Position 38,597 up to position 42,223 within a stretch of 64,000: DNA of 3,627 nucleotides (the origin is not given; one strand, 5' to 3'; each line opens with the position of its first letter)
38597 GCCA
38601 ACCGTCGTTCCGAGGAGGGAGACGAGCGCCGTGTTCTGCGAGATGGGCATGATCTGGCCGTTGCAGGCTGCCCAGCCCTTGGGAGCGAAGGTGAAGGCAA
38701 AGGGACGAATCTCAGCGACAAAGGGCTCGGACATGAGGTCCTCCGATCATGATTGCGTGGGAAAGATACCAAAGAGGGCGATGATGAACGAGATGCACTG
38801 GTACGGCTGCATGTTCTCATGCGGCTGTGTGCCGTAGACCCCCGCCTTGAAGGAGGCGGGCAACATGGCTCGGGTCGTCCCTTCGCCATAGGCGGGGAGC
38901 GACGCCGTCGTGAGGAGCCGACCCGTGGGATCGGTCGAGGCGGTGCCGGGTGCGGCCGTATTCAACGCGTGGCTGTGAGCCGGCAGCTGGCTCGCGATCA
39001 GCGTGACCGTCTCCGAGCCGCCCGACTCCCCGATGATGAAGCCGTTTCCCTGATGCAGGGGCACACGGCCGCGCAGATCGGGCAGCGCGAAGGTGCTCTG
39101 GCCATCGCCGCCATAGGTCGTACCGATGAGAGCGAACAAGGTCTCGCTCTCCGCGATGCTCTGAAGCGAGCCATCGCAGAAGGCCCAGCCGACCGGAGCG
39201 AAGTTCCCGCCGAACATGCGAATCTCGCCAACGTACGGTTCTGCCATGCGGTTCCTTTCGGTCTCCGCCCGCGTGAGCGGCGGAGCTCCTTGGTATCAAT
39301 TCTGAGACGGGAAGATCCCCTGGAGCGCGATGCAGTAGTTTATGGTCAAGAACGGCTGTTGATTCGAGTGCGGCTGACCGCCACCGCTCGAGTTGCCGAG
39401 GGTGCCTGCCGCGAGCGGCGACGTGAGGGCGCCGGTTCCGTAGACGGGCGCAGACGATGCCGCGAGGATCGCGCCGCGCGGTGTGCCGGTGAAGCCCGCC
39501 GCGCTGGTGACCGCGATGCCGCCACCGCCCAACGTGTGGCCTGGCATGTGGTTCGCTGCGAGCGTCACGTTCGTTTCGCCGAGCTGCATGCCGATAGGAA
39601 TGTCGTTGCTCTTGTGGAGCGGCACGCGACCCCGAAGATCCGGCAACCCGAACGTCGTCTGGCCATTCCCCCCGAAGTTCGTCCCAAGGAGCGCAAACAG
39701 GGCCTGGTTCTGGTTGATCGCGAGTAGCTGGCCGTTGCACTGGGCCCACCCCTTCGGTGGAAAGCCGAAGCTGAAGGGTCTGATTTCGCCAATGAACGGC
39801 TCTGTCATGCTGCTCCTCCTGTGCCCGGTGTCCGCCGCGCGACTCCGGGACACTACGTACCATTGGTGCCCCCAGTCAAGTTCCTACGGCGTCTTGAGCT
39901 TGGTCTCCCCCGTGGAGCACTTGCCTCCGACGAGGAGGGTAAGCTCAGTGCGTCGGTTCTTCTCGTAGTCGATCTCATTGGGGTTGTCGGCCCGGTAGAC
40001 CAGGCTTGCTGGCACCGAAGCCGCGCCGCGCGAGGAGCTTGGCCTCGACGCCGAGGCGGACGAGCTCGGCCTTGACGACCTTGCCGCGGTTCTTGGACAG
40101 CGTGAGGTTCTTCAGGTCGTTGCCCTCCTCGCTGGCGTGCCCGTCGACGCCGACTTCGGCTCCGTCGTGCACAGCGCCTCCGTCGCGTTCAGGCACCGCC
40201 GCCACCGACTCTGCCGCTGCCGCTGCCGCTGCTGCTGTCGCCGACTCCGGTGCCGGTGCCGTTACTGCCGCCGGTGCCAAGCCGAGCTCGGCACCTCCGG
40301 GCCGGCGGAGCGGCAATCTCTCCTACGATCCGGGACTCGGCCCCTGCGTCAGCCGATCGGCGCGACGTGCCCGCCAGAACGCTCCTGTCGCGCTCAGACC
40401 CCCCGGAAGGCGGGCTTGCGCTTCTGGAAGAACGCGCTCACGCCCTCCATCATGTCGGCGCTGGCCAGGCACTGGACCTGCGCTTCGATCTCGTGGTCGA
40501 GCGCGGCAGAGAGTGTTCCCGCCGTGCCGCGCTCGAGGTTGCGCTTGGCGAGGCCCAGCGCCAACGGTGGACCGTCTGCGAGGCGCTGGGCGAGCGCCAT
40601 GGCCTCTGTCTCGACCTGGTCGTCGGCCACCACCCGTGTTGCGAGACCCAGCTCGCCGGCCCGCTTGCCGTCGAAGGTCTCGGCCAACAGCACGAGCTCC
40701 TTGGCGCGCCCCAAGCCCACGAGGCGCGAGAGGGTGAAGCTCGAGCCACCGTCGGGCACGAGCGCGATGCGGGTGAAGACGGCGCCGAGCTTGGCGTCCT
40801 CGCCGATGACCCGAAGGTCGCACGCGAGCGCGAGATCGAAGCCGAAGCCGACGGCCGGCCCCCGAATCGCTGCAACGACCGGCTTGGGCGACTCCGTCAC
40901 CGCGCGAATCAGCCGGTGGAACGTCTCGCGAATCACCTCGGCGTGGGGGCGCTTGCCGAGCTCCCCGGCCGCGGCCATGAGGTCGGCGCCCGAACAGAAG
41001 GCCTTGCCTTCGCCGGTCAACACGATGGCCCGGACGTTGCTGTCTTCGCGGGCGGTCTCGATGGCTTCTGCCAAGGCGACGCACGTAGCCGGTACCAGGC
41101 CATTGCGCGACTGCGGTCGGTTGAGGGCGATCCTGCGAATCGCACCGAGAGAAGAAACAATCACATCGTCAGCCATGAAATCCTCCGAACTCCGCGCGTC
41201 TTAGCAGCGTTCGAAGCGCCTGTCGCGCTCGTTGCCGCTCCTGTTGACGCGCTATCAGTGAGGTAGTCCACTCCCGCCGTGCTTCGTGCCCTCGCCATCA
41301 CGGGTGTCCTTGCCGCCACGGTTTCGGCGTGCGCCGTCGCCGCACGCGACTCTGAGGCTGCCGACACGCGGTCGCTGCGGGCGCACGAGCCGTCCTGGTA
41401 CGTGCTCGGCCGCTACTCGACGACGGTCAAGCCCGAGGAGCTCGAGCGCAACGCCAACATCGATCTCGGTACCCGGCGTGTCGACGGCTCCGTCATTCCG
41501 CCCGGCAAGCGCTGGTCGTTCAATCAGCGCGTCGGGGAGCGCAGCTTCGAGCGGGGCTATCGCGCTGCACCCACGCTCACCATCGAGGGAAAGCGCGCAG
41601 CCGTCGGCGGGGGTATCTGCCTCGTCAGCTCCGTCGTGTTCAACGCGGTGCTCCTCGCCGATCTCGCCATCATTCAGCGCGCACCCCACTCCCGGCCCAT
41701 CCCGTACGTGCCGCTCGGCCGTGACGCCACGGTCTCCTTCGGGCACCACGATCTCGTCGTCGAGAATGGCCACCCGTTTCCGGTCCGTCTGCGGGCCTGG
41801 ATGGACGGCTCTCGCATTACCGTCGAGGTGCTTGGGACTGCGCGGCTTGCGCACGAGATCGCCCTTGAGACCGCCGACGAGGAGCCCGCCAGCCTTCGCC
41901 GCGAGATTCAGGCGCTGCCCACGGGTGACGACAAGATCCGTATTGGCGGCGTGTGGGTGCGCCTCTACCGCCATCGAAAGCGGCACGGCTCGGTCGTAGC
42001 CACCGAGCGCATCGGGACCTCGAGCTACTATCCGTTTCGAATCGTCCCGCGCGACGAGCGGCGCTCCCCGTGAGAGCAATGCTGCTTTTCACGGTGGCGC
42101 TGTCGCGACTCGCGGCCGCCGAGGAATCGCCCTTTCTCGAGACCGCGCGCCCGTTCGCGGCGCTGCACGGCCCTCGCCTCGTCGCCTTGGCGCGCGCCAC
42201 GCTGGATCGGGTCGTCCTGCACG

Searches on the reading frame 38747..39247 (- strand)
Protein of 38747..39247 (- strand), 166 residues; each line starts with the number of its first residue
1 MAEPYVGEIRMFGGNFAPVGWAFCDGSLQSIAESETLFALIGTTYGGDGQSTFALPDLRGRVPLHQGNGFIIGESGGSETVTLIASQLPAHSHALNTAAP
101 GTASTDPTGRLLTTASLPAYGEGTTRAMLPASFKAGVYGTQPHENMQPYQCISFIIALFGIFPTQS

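Call 78: search_protein_families(library=pfam, proteins=[window:38747-39247:-], max_evalue=0.001)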
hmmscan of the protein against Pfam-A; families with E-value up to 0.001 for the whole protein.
window:38747-39247:- (166 aa): 1 family
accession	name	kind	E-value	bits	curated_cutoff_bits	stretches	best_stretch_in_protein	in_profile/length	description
PF07484.17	Collar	-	1.3e-28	99.1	24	1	7-63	1-57/57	Phage Tail Collar Domain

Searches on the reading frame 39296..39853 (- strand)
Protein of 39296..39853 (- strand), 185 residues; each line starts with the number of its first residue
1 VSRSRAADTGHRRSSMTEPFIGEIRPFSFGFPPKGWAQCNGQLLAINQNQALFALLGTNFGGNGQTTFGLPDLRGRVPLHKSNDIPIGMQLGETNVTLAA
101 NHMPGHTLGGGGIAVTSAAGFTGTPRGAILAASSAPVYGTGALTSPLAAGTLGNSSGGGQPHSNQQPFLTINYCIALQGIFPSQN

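Call 78: search_protein_families(library=pfam, proteins=[window:39296-39853:-], max_evalue=0.001)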
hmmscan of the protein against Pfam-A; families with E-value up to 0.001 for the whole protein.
window:39296-39853:- (185 aa): 1 family
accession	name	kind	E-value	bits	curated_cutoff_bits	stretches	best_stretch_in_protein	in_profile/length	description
PF07484.17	Collar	-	1.3e-28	99.1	24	1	22-78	1-57/57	Phage Tail Collar Domain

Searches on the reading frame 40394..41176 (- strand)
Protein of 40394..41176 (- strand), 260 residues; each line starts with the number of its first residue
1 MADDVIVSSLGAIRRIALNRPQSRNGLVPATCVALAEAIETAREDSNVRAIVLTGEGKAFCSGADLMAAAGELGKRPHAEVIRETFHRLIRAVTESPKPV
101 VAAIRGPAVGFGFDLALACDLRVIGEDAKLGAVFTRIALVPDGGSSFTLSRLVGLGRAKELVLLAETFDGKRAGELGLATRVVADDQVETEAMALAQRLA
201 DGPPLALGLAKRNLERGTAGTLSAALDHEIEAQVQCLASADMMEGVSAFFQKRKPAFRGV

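Call 32: search_protein_families(library=pfam, proteins=[window:40394-41176:-], max_evalue=0.001)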
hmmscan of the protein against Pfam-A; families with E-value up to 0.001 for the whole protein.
window:40394-41176:- (260 aa): 2 families
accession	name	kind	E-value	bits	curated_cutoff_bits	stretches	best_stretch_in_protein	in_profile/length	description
PF00378.25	ECH_1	-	3.3e-58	197.4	27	1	12-258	5-249/251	Enoyl-CoA hydratase/isomerase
PF16113.10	ECH_2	-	2.3e-37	129.7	27.2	2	13-194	1-183/335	Enoyl-CoA hydratase/isomerase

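Call 37: find_encoding_contigs(protein=window:40394-41176:-, flank=1000, max_places=3)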
Protein window:40394-41176:- (260 aa): 2 contigs read that carry it; 2 places shown.
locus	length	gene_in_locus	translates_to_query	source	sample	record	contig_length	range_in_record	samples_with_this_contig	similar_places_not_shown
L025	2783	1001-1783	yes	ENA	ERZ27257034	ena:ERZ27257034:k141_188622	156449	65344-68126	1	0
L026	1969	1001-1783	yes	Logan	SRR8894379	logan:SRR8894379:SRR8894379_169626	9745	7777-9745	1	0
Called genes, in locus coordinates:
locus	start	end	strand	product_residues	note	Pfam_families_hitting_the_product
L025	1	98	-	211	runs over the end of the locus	PF01871:AMMECR1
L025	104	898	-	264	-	PF04294:VanW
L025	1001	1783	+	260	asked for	PF00378:ECH_1, PF16113:ECH_2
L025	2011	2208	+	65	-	PF00691:OmpA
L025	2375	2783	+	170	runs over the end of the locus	PF07484:Collar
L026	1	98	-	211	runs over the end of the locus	PF01871:AMMECR1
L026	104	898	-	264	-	PF04294:VanW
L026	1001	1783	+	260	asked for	PF00378:ECH_1, PF16113:ECH_2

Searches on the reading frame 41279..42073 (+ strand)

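Call 78: search_protein_families(library=pfam, proteins=[window:41279-42073:+], max_evalue=0.001)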
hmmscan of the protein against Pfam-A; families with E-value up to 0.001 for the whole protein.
window:41279-42073:+ (264 aa): 1 family
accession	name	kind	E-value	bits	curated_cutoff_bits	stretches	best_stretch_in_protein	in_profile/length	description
PF04294.18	VanW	-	1.5e-40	138.1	27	1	57-184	2-129/130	VanW like protein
